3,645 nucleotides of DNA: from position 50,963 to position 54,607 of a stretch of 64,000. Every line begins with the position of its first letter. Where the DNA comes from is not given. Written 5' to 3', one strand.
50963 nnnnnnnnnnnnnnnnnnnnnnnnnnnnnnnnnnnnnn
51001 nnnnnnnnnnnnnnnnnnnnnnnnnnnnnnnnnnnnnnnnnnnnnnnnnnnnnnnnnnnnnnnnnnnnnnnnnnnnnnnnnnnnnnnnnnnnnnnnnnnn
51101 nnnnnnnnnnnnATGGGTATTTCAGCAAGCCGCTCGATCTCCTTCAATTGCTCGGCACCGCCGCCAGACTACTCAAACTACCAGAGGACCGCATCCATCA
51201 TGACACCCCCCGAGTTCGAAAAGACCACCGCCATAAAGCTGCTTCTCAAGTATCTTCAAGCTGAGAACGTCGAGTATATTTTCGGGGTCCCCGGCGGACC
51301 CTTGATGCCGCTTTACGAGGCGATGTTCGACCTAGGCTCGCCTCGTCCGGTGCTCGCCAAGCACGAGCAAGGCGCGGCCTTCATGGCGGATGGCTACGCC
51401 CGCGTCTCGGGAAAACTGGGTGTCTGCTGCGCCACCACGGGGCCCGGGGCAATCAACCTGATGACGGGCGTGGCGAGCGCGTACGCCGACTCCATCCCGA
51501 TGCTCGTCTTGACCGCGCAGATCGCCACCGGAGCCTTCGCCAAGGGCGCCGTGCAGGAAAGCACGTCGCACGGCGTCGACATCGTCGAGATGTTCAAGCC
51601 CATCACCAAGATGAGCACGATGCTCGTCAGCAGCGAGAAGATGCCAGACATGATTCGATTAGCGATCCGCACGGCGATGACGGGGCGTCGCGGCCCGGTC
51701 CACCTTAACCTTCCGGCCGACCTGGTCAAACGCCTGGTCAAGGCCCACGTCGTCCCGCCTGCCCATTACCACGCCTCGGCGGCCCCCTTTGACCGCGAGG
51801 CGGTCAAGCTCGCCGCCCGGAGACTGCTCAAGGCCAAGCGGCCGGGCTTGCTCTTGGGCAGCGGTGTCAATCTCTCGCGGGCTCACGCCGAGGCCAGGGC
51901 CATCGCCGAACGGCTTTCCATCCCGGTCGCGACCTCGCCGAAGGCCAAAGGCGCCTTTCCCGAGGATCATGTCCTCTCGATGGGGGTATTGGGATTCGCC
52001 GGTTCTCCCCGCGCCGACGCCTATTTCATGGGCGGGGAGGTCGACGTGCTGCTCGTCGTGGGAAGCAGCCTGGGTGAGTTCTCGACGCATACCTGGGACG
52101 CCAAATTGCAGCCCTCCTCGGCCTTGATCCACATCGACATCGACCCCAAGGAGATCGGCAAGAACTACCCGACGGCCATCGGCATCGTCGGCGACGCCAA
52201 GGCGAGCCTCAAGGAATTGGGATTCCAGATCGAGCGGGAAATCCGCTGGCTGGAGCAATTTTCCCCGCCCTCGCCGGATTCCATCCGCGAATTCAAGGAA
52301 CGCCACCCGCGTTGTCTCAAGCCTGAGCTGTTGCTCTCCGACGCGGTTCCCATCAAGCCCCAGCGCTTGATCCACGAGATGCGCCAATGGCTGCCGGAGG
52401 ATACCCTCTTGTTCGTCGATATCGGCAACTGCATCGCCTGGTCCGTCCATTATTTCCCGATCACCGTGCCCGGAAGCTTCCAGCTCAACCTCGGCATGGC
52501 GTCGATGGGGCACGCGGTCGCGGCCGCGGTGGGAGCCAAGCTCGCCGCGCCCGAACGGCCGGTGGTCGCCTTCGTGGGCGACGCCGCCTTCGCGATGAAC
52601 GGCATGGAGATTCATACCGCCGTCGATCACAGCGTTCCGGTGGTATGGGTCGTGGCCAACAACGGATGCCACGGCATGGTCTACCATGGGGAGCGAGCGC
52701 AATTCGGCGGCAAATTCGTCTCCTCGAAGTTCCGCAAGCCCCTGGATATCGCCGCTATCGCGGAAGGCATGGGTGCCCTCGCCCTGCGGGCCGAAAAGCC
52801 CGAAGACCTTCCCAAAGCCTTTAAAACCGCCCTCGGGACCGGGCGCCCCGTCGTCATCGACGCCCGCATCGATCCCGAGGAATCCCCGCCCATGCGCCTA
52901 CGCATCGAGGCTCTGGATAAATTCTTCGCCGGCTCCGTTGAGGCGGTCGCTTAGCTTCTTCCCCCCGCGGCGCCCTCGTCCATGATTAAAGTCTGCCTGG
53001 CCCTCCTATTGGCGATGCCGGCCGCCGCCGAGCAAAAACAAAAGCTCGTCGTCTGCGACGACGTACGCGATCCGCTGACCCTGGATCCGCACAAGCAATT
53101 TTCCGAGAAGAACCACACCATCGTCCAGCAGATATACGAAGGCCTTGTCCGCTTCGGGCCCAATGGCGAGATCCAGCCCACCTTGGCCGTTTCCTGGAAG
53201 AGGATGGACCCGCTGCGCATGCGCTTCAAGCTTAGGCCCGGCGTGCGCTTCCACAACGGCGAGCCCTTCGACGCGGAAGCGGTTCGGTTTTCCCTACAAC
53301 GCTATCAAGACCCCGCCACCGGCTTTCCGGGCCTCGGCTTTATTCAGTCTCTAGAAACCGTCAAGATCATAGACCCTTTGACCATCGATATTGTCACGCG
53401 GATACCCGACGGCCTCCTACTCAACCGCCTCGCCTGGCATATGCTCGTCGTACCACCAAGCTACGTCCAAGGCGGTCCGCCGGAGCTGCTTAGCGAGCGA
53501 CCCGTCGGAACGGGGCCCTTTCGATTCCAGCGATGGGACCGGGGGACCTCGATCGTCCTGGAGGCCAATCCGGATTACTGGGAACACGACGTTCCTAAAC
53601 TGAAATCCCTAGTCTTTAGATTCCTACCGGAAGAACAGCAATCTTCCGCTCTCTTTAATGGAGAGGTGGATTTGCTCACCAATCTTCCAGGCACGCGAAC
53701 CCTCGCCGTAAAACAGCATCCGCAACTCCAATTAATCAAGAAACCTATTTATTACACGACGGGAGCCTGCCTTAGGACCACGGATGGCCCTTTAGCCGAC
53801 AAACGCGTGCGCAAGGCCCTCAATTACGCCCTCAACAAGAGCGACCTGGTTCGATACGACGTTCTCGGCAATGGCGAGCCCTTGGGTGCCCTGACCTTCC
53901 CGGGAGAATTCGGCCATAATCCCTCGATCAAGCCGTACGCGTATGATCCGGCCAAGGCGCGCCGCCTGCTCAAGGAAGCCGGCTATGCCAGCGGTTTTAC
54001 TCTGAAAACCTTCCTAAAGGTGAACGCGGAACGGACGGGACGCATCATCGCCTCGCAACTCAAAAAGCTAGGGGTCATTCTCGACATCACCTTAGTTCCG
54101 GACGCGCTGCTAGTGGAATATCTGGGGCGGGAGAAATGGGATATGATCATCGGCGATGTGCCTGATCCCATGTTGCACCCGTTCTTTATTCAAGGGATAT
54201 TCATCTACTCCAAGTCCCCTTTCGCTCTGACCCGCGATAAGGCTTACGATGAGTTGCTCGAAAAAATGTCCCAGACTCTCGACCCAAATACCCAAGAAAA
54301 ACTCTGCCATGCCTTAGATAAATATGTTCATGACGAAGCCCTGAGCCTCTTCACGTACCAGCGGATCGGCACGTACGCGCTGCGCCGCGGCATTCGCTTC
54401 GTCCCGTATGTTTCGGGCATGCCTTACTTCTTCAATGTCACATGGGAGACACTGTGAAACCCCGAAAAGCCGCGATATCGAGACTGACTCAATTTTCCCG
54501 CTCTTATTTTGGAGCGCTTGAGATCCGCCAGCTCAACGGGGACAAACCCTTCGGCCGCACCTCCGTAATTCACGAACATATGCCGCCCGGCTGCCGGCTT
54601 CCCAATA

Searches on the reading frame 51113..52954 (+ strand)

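Call 69: search_protein_families(library=pfam, proteins=[window:51113-52954:+], max_evalue=0.000001)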
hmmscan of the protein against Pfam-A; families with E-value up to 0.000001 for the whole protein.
window:51113-52954:+ (613 aa): 3 families
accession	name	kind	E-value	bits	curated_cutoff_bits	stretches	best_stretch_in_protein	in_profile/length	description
PF02775.26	TPP_enzyme_C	-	5.3e-40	137.1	21.9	1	436-583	1-150/151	Thiamine pyrophosphate enzyme, C-terminal TPP binding domain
PF00205.28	TPP_enzyme_M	-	6.1e-40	136.5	30.4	1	232-369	2-137/137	Thiamine pyrophosphate enzyme, central domain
PF02776.23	TPP_enzyme_N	-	4.1e-37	127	26.8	1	40-150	3-113/119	Thiamine pyrophosphate enzyme, N-terminal TPP binding domain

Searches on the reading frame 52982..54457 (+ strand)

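Call 69: search_protein_families(library=pfam, proteins=[window:52982-54457:+], max_evalue=0.000001)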
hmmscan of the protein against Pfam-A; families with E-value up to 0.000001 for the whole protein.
window:52982-54457:+ (491 aa): 1 family
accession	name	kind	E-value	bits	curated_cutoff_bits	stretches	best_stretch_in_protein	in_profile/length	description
PF00496.27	SBP_bac_5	-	7.5e-74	249.5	32.4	1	63-393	1-346/368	Bacterial extracellular solute-binding proteins, family 5 Middle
